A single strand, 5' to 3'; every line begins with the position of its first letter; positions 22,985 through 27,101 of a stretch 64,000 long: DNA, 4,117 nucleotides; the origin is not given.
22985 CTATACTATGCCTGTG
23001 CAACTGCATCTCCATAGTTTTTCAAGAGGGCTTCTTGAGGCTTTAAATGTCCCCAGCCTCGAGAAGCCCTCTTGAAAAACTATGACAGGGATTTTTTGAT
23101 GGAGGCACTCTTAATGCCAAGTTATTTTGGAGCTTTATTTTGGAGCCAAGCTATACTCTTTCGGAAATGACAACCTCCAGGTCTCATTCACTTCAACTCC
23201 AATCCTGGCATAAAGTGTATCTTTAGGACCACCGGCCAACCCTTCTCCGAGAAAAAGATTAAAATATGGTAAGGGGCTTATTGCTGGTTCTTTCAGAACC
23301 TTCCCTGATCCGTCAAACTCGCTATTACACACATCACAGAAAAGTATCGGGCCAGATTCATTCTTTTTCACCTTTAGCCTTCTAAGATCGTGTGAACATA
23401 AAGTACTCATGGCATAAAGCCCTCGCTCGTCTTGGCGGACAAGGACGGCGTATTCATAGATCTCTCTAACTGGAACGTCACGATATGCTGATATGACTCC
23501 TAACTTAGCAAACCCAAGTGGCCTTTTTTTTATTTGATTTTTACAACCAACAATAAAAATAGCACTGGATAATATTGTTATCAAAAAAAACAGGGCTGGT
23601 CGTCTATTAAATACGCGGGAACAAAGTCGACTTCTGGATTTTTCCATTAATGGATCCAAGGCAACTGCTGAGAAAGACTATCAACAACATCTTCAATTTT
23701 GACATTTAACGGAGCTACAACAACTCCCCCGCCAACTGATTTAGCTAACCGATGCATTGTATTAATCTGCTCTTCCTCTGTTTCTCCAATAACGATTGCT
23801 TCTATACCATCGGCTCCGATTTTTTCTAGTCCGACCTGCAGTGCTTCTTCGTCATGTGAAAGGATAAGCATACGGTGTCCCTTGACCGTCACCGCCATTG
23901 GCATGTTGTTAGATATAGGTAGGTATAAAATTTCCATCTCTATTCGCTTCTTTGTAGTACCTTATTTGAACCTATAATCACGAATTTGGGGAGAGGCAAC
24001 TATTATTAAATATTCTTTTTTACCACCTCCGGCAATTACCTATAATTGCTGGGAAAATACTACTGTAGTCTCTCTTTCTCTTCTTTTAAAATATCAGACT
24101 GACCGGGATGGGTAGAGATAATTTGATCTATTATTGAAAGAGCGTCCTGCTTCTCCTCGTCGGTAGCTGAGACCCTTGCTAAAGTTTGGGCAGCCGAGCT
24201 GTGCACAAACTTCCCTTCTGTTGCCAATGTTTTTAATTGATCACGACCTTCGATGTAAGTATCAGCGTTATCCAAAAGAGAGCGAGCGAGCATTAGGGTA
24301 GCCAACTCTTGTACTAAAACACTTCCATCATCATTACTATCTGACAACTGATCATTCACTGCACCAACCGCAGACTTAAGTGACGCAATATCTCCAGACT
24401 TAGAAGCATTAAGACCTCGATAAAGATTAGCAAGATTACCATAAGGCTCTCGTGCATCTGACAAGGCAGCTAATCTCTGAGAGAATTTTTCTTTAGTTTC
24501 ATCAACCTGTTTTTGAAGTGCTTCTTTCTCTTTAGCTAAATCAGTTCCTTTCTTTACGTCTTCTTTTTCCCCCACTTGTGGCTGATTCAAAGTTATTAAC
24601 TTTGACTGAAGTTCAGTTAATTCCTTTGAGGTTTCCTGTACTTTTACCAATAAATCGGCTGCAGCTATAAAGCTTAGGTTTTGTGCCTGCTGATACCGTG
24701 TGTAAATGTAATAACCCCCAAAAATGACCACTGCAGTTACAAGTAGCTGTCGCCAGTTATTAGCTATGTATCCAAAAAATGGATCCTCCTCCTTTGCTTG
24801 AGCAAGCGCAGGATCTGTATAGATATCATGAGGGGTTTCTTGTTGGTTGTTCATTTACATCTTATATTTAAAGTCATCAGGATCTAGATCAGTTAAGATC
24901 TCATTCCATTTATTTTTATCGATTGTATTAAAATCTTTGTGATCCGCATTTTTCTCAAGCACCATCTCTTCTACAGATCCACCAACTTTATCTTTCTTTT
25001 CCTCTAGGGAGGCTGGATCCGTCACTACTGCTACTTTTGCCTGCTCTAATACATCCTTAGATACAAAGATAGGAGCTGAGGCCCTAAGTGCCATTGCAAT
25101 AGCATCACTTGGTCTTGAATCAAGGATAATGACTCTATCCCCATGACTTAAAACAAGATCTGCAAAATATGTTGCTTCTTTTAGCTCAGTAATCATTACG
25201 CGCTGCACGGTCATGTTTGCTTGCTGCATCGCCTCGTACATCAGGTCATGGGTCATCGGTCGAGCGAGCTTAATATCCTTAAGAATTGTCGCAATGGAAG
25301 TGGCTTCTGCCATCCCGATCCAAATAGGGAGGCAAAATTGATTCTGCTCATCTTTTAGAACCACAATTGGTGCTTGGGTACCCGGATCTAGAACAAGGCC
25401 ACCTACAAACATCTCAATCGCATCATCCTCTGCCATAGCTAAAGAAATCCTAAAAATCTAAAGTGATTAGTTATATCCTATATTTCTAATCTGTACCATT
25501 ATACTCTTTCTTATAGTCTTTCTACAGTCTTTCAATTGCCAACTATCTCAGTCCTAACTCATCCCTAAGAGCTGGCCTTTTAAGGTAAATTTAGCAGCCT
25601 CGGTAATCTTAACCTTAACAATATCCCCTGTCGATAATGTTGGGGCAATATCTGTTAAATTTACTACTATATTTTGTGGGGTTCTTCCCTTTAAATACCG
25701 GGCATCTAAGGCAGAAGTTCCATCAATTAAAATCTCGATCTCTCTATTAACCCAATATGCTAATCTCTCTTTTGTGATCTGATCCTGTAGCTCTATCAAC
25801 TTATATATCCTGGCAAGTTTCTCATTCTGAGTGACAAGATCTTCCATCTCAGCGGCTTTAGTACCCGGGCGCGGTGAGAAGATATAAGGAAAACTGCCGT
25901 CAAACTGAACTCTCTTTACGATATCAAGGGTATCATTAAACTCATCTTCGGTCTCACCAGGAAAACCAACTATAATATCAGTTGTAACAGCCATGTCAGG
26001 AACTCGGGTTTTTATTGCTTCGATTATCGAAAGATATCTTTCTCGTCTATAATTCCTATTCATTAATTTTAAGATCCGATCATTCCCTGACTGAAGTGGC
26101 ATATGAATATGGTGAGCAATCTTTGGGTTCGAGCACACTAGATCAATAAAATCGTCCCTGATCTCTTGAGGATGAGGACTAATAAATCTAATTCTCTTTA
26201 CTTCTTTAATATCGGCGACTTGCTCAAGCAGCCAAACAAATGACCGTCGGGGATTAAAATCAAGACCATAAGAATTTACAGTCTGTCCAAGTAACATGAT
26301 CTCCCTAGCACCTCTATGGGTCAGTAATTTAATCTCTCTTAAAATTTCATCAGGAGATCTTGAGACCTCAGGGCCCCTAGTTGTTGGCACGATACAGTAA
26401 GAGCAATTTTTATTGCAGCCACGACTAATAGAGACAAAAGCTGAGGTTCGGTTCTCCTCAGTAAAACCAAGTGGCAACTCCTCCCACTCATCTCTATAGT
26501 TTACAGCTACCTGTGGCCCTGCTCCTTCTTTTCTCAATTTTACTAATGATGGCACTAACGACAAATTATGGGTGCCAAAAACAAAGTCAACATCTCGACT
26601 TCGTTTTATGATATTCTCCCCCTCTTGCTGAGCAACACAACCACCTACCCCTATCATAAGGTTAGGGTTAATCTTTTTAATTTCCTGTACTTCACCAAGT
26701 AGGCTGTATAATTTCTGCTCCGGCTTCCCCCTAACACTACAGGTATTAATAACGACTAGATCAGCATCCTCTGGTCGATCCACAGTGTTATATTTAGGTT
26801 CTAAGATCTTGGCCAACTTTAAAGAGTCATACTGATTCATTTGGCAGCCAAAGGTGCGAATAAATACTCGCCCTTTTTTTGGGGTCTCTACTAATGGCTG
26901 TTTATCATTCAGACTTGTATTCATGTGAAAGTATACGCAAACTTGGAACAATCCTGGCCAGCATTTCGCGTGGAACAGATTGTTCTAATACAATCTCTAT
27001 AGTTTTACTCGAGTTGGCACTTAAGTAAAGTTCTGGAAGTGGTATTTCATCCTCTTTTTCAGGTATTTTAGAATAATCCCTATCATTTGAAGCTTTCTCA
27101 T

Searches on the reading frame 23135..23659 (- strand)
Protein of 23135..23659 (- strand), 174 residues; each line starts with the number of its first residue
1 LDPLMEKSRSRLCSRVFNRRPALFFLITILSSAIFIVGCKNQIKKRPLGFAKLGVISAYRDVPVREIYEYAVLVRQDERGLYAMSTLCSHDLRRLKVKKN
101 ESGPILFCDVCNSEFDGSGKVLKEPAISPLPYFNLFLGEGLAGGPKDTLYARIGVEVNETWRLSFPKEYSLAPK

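Call 55: search_protein_families(library=pfam, proteins=[window:23135-23659:-], max_evalue=0.0001)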
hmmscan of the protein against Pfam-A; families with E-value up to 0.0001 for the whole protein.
window:23135-23659:- (174 aa): 1 family
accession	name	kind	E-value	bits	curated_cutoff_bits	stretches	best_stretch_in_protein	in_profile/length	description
PF00355.32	Rieske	-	2.3e-07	31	20.3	1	70-133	25-87/88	Rieske [2Fe-2S] domain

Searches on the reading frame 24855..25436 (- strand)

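Call 55: search_protein_families(library=pfam, proteins=[window:24855-25436:-], max_evalue=0.0001)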
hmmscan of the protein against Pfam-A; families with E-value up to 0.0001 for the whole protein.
window:24855-25436:- (193 aa): 1 family
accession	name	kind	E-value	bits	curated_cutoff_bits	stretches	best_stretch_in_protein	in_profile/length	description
PF02577.19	BFN_dom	-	7.5e-39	132.5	27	1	25-136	1-110/112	Bifunctional nuclease domain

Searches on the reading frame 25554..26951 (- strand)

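Call 54: search_protein_families(library=pfam, proteins=[window:25554-26951:-], max_evalue=0.00001)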
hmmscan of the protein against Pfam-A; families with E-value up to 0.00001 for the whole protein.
window:25554-26951:- (465 aa): 3 families
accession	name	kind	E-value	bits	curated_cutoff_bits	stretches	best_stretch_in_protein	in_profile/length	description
PF04055.27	Radical_SAM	-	7e-31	108.1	29.5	1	173-343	1-164/166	Radical SAM superfamily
PF00919.26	UPF0004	-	6.6e-29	100.3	27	1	28-126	1-98/98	Uncharacterized protein family UPF0004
PF01938.26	TRAM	-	2.7e-08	34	21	1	401-462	4-61/61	TRAM domain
